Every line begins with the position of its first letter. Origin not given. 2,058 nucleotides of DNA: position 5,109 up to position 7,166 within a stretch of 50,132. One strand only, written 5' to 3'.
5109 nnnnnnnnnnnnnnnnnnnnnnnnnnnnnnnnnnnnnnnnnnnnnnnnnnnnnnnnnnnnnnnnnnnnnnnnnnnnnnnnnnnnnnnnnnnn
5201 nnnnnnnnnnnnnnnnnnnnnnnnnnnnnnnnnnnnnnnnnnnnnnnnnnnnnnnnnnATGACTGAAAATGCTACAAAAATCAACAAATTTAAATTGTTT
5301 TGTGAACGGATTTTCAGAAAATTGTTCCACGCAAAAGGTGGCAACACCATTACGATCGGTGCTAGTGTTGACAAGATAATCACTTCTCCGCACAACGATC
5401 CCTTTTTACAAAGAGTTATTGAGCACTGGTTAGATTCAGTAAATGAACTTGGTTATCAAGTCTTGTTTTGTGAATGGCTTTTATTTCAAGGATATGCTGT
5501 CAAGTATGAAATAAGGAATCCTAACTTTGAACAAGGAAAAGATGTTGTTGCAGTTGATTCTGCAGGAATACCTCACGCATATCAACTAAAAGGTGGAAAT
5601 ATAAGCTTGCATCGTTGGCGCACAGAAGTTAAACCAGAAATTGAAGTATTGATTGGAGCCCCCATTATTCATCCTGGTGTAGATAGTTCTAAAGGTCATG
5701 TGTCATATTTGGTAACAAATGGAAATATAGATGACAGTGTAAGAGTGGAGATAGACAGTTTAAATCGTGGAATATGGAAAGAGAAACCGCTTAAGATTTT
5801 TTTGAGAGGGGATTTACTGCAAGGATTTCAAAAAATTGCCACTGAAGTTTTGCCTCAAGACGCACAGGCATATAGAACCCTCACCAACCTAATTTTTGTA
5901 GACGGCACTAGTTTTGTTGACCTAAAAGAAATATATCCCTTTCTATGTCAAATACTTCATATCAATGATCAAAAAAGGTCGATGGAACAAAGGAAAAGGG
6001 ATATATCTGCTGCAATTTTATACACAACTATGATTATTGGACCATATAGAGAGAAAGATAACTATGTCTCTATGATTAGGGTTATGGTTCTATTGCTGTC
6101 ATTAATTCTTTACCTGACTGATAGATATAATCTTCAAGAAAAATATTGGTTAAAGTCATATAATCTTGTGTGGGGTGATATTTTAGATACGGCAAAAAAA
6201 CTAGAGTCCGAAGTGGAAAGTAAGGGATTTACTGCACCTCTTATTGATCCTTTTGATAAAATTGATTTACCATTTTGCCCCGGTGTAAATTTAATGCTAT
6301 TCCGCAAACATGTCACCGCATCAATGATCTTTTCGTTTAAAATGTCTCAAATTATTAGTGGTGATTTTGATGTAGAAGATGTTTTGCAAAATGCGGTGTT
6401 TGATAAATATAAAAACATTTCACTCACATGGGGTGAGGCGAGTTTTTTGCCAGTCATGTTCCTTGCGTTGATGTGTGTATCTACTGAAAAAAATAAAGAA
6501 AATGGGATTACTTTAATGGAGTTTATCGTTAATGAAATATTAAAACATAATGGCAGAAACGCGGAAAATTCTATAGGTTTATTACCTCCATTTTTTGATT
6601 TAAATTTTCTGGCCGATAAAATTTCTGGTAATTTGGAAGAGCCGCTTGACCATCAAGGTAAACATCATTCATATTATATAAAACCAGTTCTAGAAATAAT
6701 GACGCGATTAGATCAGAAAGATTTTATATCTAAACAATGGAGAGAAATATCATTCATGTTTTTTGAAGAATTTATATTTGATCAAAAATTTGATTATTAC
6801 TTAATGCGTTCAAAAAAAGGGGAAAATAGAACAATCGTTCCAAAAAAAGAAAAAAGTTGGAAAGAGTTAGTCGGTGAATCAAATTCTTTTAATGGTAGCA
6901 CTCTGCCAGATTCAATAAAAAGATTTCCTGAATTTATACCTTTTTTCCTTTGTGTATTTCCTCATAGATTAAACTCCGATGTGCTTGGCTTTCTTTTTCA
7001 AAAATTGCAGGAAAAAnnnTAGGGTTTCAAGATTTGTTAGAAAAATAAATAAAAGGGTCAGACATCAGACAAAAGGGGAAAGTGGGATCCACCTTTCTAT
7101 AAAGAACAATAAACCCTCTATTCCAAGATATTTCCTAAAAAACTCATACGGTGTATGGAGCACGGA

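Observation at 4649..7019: Uncharacterised two-gene cassette (201 aa plus 586 aa with an Mrr-like nuclease N-terminus), divergent from an RM pair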

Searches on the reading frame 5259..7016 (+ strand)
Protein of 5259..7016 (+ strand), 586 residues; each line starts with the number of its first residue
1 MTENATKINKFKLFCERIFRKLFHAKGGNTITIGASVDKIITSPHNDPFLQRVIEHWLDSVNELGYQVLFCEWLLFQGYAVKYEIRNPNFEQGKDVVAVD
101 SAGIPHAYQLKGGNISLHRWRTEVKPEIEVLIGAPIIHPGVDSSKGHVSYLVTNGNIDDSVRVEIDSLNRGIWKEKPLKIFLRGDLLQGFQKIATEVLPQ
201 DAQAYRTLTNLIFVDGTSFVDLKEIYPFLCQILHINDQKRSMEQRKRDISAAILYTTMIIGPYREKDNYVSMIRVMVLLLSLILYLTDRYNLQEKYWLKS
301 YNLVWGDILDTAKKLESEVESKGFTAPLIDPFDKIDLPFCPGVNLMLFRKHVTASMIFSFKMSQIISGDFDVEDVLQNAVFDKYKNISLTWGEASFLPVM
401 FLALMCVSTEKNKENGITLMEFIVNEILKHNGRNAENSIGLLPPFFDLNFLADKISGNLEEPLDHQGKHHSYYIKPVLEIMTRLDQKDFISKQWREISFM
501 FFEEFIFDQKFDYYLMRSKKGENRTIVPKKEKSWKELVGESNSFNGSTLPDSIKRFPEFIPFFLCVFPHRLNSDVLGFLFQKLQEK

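Call 6: search_protein_families(library=pfam, proteins=[window:5259-7016:+], max_evalue=1)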
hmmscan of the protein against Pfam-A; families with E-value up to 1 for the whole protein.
window:5259-7016:+ (586 aa): 0 families

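Call 7: search_protein_families(library=padloc, proteins=[window:5259-7016:+], max_evalue=1)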
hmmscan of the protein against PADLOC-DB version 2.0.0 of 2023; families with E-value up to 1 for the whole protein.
window:5259-7016:+ (586 aa): 0 families

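Call 8: search_protein_families(library=ncbifam, proteins=[window:5259-7016:+], max_evalue=1)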
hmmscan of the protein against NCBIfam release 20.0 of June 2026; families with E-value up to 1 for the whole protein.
window:5259-7016:+ (586 aa): 0 families

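Call 9: find_homologous_proteins(query=window:5259-7016:+, max_evalue=0.001)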
Query window:5259-7016:+ (586 aa): 163 proteins with E <= 0.001 among 6922 candidates; the best 120 are listed.
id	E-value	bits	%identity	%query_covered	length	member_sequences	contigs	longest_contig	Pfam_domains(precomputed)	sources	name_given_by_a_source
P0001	0.0e+0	1348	100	100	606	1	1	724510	-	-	-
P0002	2.3e-194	666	54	91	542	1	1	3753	-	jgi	-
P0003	2.3e-193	662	53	91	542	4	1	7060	-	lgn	-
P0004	5.3e-192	658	53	91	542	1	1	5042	-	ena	-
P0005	1.1e-191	657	54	92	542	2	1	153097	-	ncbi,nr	ncbi:MAG: hypothetical protein IPM36_00035 [Lewinellaceae bacterium]|nr:hypothetical protein [Lewine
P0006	1.3e-191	657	54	91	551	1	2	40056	-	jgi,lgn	jgi:hypothetical protein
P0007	8.1e-189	647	52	92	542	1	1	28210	-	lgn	-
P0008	1.4e-187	643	54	92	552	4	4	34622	-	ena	-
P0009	1.9e-187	643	53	92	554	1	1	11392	-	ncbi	-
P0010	3.4e-187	642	52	91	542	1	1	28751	-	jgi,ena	-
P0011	7.8e-187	641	51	93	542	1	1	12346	-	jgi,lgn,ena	-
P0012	7.9e-186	637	54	92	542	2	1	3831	-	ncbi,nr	ncbi:hypothetical protein KKD57_05980 [Patescibacteria group bacterium]|nr:hypothetical protein [Pat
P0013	1.2e-185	637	51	92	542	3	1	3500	-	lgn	-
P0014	8.8e-185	634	52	93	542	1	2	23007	-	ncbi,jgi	ncbi:MAG: hypothetical protein RL538_623 [Candidatus Parcubacteria bacterium]|jgi:hypothetical prote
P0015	1.1e-184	634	53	92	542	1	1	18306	-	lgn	-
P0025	9.8e-170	584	48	92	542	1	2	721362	-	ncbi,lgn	ncbi:MAG: hypothetical protein ACJKTH_03350 [Patescibacteria group bacterium UBA2163]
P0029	9.3e-161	555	47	91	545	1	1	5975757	-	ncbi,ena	-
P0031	2.4e-158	547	47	91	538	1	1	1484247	-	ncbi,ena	-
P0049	1.4e-126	442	38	92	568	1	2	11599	-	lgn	-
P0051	7.1e-125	436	39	92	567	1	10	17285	-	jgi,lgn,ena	-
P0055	5.9e-118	413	37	96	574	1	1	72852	-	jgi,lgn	-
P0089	1.2e-84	303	32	91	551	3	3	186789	-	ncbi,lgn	ncbi:MAG: hypothetical protein AABO58_18880 [Acidobacteriota bacterium]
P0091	3.2e-80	289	30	90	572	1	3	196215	-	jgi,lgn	jgi:hypothetical protein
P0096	3.0e-74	269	30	91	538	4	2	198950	-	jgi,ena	-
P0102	1.1e-60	224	30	90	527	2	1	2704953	-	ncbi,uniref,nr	ncbi:hypothetical protein HWN40_07405 [Methanolobus zinderi]|uniref:Uncharacterized protein n=1 Tax=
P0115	1.6e-53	201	26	90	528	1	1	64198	-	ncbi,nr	ncbi:MAG: hypothetical protein HZB13_01780 [Acidobacteria bacterium]|nr:hypothetical protein [Acidob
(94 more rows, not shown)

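Call 10: search_solved_structures(query=window:5259-7016:+, max_evalue=10)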
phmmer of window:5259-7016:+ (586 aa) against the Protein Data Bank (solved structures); distinct sequences matched with E-value up to 10: 0.

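Call 11: search_protein_families(library=phrogs, proteins=[window:5259-7016:+], max_evalue=1)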
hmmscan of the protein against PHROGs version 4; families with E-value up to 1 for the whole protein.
window:5259-7016:+ (586 aa): 0 families

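Call 15: find_encoding_contigs(protein=P0005, flank=8000, max_places=3)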
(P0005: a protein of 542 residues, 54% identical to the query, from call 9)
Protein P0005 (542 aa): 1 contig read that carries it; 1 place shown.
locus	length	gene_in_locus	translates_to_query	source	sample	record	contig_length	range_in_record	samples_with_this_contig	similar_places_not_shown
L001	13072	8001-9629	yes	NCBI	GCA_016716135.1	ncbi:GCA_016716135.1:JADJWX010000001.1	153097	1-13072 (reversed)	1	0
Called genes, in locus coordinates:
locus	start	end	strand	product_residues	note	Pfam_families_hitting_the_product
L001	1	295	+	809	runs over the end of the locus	PF13620:CarboxypepD_reg, PF13715:CarbopepD_reg_2, PF14905:OMP_b-brl_3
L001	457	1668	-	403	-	PF07075:NamZ_N, PF20732:NamZ_C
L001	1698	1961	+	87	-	-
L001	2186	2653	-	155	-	-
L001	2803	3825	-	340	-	PF14238:DUF4340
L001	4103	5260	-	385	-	PF00089:Trypsin, PF13365:Trypsin_2, PF00595:PDZ, PF13180:PDZ_2, PF17820:PDZ_6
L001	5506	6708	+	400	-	-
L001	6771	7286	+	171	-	-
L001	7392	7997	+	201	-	-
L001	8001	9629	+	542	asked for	-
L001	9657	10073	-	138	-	PF08291:Peptidase_M15_3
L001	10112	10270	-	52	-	-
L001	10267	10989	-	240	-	PF05838:Glyco_hydro_108, PF09374:PG_binding_3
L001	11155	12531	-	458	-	-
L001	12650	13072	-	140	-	?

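Call 16: find_encoding_contigs(protein=P0102, flank=8000, max_places=3)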
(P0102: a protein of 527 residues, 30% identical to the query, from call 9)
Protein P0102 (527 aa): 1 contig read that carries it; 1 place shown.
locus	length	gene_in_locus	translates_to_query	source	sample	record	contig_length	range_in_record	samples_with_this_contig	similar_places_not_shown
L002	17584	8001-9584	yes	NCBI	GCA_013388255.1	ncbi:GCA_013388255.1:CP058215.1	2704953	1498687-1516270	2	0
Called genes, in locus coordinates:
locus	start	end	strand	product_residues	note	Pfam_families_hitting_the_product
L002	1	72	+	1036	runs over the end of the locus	PF13426:PAS_9 (weak), PF00512:HisKA (faint), PF00270:DEAD, PF04851:ResIII, PF18766:SWI2_SNF2, PF00271:Helicase_C (weak), PF08463:EcoEI_R_C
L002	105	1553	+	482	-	PF12161:HsdM_N, PF02384:N6_Mtase, PF01170:UPF0020, PF07669:Eco57I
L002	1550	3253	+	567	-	PF01420:Methylase_S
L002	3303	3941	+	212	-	-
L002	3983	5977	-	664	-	-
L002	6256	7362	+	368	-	PF08808:RES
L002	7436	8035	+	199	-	-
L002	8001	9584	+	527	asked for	-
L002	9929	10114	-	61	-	PF16795:Phage_integr_3 (weak)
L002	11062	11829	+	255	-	PF13577:SnoaL_4 (faint), PF12680:SnoaL_2 (weak)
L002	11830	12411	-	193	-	PF02525:Flavodoxin_2, PF03358:FMN_red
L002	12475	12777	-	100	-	PF07876:Dabb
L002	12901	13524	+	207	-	PF01769:MgtE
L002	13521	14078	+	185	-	PF01769:MgtE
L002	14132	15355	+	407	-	PF01895:PhoU, PF02080:TrkA_C, PF01895:PhoU, PF02080:TrkA_C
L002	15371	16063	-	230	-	PF00455:DeoRC (faint), PF06026:Rib_5-P_isom_A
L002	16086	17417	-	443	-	PF01336:tRNA_anti-codon, PF00152:tRNA-synt_2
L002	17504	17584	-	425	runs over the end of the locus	PF18195:GatD_N, PF00710:Asparaginase, PF17763:Asparaginase_C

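Call 20: find_related_loci(query=A2, collection=genome_contigs, flank=10000)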
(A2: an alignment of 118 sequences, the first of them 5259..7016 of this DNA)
Query A2 (586 aa) in genome_contigs; peptide patterns used: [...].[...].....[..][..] (x = any residue, [..] = any of these).
132 stretches matched a pattern; 42 encode a relative of the query (tblastn E <= 1e-3); 42 distinct loci.
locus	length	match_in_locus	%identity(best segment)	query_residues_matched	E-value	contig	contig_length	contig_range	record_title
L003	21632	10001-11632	67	46-586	0e+0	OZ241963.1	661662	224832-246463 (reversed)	MAG: Candidatus Paceibacterota bacterium isolate a4431f2c-c61a-43fb-9f92-c5996bac4907 genome assembly, chromosome: 1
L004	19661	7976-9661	50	12-580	0e+0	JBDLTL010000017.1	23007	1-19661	MAG: Candidatus Parcubacteria bacterium isolate lewisrun_2019_sw_WHONDRS-S19S_0014_A_bin.41 scaffold_0000377, whole geno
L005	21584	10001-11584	48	45-581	2e-176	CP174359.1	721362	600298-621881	MAG: Patescibacteria group bacterium UBA2163 chromosome, complete genome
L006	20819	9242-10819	47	46-579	1e-163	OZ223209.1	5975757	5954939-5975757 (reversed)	MAG: Myxococcota bacterium isolate 6e5ad1d4-156e-4916-952c-8a0b14857fe9 genome assembly, chromosome: 1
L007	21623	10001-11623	46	30-579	2e-162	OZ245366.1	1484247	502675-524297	MAG: Thermodesulfobacteriota bacterium isolate 7d8b8fe6-3389-4070-a091-d9a8b8500587 genome assembly, chromosome: 1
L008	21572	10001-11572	45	47-579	1e-157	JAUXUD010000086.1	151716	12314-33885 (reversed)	MAG: Bacteroidota bacterium isolate C13_metabat.bin.6 C13_k141_191682, whole genome shotgun sequence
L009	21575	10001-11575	34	46-579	4e-110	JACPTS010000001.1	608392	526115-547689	MAG: Candidatus Harrisonbacteria bacterium isolate NC_groundwater_738_Ag_S-0.65um_42_30 S37_SO-6_scaffold_114001, whole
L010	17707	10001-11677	27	13-576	2e-63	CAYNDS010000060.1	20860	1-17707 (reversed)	MAG TPA_asm: uncultured Solibacteraceae bacterium isolate binchicken_co311_164 genome assembly, contig: NODE_4377_length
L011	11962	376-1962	27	50-579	4e-63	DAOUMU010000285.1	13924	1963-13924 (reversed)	MAG TPA_asm: Anaerolineae bacterium isolate W92_265 k127_194495, whole genome shotgun sequence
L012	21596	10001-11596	29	49-583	1e-62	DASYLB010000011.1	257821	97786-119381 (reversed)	MAG TPA_asm: Pyrinomonadaceae bacterium isolate SMAG_U4337 k141_4077077, whole genome shotgun sequence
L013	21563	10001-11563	28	49-583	2e-62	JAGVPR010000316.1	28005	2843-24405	MAG: Candidatus Eisenbacteria bacterium isolate DeMMO3_22 c_000000008316, whole genome shotgun sequence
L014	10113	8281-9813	28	49-572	8e-62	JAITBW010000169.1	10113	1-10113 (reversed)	MAG: Nitrososphaerota archaeon isolate Nct323_bin19 k119_1938163, whole genome shotgun sequence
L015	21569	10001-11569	28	49-584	5e-61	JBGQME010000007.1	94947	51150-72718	MAG: Candidatus Bathyarchaeia archaeon isolate OBJ2_061818_150_25 k141_699614_length_94947_cov_27.9999, whole genome sho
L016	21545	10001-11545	26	50-579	4e-60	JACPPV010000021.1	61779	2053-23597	MAG: Chloroflexi bacterium isolate NC_groundwater_636_Ag_B-0.1um_54_266 B_1_S1_Biohub_coassembly_k141_3013974, whole gen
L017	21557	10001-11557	27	49-579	9e-59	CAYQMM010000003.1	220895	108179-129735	MAG TPA_asm: uncultured Candidatus Bathyarchaeia archaeon isolate binchicken_co178_122 genome assembly, contig: NODE_92_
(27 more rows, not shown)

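Call 21: search_solved_structures(query=A2, max_evalue=10, show_alignments=3)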
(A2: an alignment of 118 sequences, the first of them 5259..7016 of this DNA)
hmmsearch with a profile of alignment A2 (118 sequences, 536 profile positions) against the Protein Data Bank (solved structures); distinct sequences matched with E-value up to 10: 2.
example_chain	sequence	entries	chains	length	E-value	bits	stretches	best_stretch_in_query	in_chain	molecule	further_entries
1pmt_A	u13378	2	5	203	0.18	13.9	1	46-76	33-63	GLUTATHIONE TRANSFERASE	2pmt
2f33_A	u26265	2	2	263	7.4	8.6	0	163-202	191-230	Calbindin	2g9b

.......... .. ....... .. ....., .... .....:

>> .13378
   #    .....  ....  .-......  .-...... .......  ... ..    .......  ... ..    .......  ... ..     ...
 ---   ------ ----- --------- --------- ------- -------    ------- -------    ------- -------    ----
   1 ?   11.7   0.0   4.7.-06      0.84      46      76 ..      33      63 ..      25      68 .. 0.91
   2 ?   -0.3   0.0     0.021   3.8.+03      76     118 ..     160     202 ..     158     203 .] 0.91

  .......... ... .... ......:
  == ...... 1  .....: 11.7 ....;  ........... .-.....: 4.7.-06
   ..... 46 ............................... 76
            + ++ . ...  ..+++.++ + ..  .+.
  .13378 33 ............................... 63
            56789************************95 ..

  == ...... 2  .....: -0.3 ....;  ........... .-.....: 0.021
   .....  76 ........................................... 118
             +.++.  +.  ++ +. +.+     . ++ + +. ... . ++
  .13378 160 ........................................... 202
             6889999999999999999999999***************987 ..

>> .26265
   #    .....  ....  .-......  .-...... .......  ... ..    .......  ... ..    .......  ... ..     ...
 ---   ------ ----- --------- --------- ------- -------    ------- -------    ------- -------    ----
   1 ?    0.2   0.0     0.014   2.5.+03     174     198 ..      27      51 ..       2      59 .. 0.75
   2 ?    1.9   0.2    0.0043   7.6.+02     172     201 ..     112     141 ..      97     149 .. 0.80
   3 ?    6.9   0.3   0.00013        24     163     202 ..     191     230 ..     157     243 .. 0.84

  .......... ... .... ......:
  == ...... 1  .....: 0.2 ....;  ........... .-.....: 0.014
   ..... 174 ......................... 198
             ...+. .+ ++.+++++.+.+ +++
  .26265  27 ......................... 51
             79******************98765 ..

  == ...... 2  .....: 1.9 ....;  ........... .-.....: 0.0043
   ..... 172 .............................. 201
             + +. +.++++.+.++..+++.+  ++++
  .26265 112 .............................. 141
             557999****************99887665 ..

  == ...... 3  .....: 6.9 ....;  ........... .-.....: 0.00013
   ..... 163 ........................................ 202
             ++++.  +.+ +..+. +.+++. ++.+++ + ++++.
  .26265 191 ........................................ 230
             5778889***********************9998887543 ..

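Call 30: predict_structure(alignment_id=A2)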
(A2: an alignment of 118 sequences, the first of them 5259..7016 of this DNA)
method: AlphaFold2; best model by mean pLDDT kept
length: 586 residues; sequences in the alignment: 118
mean_pLDDT: 90.8   pTM: 0.90
mean pLDDT of the five models: 90.8, 89.3, 88.8, 88.7, 88.2
residues with pLDDT >= 90: 452; 70-90: 83; 50-70: 35; < 50: 16
segments of 3 or more residues with pLDDT < 50: 26-41
pLDDT, mean of each block of 10 residues (from residue 1): 72 76 55 43 76 94 94 96 75 89 97 98 97 93 95 98 98 98 97 87 92 93 96 97 97 97 95 98 98 97 96 94 75 58 78 95 93 78 83 96 95 95 98 94 93 88 92 98 98 98 98 96 97 98 97 98 98 98 94
secondary structure, 60 per line:
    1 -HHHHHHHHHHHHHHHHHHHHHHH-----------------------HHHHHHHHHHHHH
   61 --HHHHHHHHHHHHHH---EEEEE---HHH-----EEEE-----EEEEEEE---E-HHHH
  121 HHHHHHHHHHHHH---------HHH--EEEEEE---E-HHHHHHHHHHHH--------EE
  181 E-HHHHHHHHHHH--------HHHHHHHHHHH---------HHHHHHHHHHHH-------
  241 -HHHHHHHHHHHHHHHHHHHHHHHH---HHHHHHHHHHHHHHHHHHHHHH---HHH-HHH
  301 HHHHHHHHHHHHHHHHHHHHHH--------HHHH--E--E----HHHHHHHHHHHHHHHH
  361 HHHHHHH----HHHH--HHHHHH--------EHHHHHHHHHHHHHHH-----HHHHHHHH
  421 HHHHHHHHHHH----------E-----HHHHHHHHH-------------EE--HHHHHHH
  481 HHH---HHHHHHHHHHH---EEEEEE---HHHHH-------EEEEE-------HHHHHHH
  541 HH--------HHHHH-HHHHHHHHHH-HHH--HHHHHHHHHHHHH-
elements in order: H2-24 H48-60 H63-76 E80-84 E96-99 E105-111 H117-133 E148-153 H159-170 E179-181 H183-193 H202-212 H222-233 H242-265 H269-290 H298-322 H331-334 H345-367 H372-375 H378-383 H393-407 H413-431 H448-456 H474-483 H487-497 E501-506 H510-514 E522-526 H534-542 H551-555 H557-566 H573-585
